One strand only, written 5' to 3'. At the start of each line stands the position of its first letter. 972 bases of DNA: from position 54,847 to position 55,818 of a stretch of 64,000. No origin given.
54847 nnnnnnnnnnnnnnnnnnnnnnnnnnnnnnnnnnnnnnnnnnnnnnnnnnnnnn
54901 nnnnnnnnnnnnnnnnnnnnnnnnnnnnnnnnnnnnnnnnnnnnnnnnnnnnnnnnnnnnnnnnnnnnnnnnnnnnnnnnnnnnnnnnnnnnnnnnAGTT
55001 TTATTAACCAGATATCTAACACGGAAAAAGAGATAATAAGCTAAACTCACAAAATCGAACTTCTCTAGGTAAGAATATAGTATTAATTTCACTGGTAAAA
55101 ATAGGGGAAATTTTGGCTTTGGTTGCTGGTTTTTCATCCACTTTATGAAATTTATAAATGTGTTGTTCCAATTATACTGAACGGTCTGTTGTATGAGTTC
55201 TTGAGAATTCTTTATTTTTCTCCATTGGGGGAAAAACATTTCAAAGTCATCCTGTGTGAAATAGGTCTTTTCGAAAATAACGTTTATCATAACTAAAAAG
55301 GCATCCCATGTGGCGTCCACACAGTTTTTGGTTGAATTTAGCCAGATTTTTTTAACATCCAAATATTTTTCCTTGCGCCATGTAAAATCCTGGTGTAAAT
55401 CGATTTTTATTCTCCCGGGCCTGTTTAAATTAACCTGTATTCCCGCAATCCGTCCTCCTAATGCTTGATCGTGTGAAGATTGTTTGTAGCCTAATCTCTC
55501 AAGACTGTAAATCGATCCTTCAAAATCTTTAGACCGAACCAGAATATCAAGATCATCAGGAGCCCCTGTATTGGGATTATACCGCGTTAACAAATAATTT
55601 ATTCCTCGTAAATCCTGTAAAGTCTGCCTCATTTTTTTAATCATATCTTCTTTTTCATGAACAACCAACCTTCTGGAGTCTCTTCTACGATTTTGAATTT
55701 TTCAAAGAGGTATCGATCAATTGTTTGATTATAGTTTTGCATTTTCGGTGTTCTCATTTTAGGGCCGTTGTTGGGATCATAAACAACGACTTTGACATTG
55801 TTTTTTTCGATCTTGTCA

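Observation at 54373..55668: NTase/LicD-like domain fused to a thymidylate-kinase-like P-loop domain inside the glycan locus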

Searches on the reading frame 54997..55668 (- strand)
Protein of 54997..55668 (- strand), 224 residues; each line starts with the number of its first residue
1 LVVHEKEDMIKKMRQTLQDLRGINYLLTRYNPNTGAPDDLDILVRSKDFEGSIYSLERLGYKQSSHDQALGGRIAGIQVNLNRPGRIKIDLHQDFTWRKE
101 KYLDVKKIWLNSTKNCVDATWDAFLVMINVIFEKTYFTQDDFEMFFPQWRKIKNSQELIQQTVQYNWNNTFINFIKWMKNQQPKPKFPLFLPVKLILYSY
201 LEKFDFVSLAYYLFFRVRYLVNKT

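Call 23: search_solved_structures(query=A3, max_evalue=10, show_alignments=2)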
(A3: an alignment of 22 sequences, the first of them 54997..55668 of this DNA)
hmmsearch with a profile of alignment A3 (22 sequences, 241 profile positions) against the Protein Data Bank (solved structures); distinct sequences matched with E-value up to 10: 0.

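Call 24: search_protein_families(library=pfam, alignment_id=A3, max_evalue=0.01)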
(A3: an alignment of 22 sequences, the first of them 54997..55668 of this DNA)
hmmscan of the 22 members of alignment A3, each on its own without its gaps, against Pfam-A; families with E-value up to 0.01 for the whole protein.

A. member 1, window:54997-55668:- (224 aa): 1 family
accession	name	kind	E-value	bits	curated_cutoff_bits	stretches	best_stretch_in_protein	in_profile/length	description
PF14907.12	NTP_transf_5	-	1.6e-05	25.1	31.2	1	38-111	95-163/249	Uncharacterised nucleotidyltransferase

B. families by the number of members that match (of 22 scanned): 4 families
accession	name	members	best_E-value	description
PF14907.12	NTP_transf_5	22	5e-14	Uncharacterised nucleotidyltransferase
PF23942.1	DUF7277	2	0.0013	Domain of unknown function (DUF7277)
PF19157.5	DUF5839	1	0.0015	Family of unknown function (DUF5839)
PF18918.5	DUF5669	1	0.0073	Family of unknown function (DUF5669)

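Call 35: predict_structure(alignment_id=A3)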
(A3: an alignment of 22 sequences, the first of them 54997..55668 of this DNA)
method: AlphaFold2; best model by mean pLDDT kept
length: 224 residues; sequences in the alignment: 22
mean_pLDDT: 85.6   pTM: 0.78
mean pLDDT of the five models: 85.6, 84.7, 81.9, 81.3, 70.1
residues with pLDDT >= 90: 109; 70-90: 90; 50-70: 19; < 50: 6
segments of 3 or more residues with pLDDT < 50: 68-72
pLDDT, mean of each block of 10 residues (from residue 1): 82 93 87 76 91 96 69 72 94 69 81 75 90 89 93 95 92 95 92 88 79 86 86
secondary structure, 60 per line:
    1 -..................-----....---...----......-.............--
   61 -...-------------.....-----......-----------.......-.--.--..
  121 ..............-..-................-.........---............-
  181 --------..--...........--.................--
elements in order: H2-19 E25-28 E39-44 H46-58 E62-64 E78-82 E88-93 H105-111 H119-134 H139-154 H156-164 H168-179 H193-203 H206-222

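Call 67: find_related_loci(query=A3, collection=metagenome_contigs, flank=9000)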
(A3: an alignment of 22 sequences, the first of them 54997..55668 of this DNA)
Query A3 (224 aa) in metagenome_contigs; peptide patterns used: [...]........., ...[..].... (x = any residue, [..] = any of these).
89 stretches matched a pattern; 26 encode a relative of the query (tblastn E <= 1e-3); 26 distinct loci.
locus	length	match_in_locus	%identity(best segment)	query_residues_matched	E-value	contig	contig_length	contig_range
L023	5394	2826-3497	97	1-224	6e-148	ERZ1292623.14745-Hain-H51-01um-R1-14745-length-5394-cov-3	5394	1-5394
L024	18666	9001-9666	73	1-222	8e-110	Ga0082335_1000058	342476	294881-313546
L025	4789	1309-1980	69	1-224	4e-107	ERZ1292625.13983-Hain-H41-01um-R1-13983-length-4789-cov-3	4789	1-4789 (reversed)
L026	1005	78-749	68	1-224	2e-116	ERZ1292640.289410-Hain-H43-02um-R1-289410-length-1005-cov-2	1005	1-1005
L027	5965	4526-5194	70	1-223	2e-105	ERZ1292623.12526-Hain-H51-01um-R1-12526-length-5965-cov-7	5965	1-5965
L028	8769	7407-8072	67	1-222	1e-103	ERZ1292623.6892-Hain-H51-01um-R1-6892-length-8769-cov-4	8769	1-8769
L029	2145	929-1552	69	13-220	2e-102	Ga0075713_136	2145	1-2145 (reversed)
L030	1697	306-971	61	1-222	3e-101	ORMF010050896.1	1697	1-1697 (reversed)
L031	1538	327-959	64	13-223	6e-99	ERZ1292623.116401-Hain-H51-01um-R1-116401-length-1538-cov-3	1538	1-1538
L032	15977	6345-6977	62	1-222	1e-90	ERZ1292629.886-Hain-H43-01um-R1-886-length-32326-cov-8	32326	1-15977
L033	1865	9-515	73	56-224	2e-88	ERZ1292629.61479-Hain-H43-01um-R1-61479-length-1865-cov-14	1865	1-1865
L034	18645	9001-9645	55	9-223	2e-74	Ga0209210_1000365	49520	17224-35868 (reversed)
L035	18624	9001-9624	45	5-222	9e-64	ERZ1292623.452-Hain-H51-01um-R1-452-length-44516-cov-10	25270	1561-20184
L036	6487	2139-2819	42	9-222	2e-55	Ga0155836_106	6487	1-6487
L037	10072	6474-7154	42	9-222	3e-55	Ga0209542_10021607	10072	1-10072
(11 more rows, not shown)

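Call 83: fold_search(model_id=the predicted structure, library=pdb)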
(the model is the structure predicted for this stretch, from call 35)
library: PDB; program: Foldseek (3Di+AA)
matches with E <= 10: 490; with E <= 0.001: 1
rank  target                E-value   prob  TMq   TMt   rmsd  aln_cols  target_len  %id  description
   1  8an4_B                5.9e-04  1.00  0.43  0.50   7.0       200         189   14  MenT1 toxin (rv0078a) from Mycobacterium tuberculosis H37Rv (released 2023-08-02)
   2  5kqj_MODEL_1_A        3.6e-03  1.00  0.44  0.51   7.9       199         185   10  Solution Structure of Antibiotic-Resistance Factor ANT(2'')-Ia Reveals Substrate-Regulated Conformation Dynami (released 2017-07-12)
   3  4fo1_A                8.2e-03  1.00  0.28  0.38   4.4        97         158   18  Crystal structure of lincosamide antibiotic adenylyltransferase LnuA, apo (released 2012-07-04)
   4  2ikf_B                9.3e-03  0.57  0.25  0.20  14.9       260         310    9  Terminal uridylyl transferase 4 from Trypanosoma brucei with bound UTP (released 2007-02-20)
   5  2p7m_D                2.4e-02  0.98  0.24  0.39   6.7       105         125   12  Crystal structure of monoclinic form of genomically encoded fosfomycin resistance protein, FosX, from Listeria monocyt (released 2007-07-17)
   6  4xje                  2.8e-02  0.97  0.39  0.48   6.5       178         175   11  CRYSTAL STRUCTURE OF ANT(2") IN COMPLEX WITH AMP AND TOBRAMYCIN (released 2016-01-20)
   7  4wqk                  3.4e-02  0.98  0.43  0.53   6.2       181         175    9  Crystal structure of aminoglycoside nucleotidylyltransferase ANT(2")-Ia, apo form (released 2014-11-12)
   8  6ox6_A                3.4e-02  0.23  0.18  0.19  13.4       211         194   10  Crystal structure of the complex between the Type VI effector Tas1 and its immunity protein (released 2019-09-18)
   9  5cfs                  3.6e-02  0.97  0.42  0.51   6.5       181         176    9  Crystal Structure of ANT(2")-Ia in complex with AMPCPP and tobramycin (released 2016-03-16)
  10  1npb_D                3.8e-02  0.97  0.19  0.30   7.4        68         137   20  Crystal structure of the fosfomycin resistance protein from transposon Tn2921 (released 2004-03-02)
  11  5cfu                  3.8e-02  0.97  0.43  0.53   6.3       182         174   10  Crystal Structure of ANT(2")-Ia in complex with adenylyl-2"-tobramycin (released 2016-07-20)
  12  1npb_A                5.4e-02  0.97  0.20  0.30   7.3        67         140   21  Crystal structure of the fosfomycin resistance protein from transposon Tn2921 (released 2004-03-02)
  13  5wew_B                5.7e-02  0.99  0.20  0.30   2.8        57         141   19  Crystal structure of Klebsiella pneumoniae fosfomycin resistance protein (FosAKP) with inhibitor (ANY1) bound (released 2018-07-18)
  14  2p7p_D                5.7e-02  0.96  0.24  0.39   6.4       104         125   13  Crystal structure of genomically encoded fosfomycin resistance protein, FosX, from Listeria monocytogenes complexed wi (released 2007-07-17)
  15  4p37_B                6.1e-02  0.89  0.37  0.19   5.9       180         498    9  Crystal structure of the Megavirus polyadenylate synthase (released 2015-04-01)
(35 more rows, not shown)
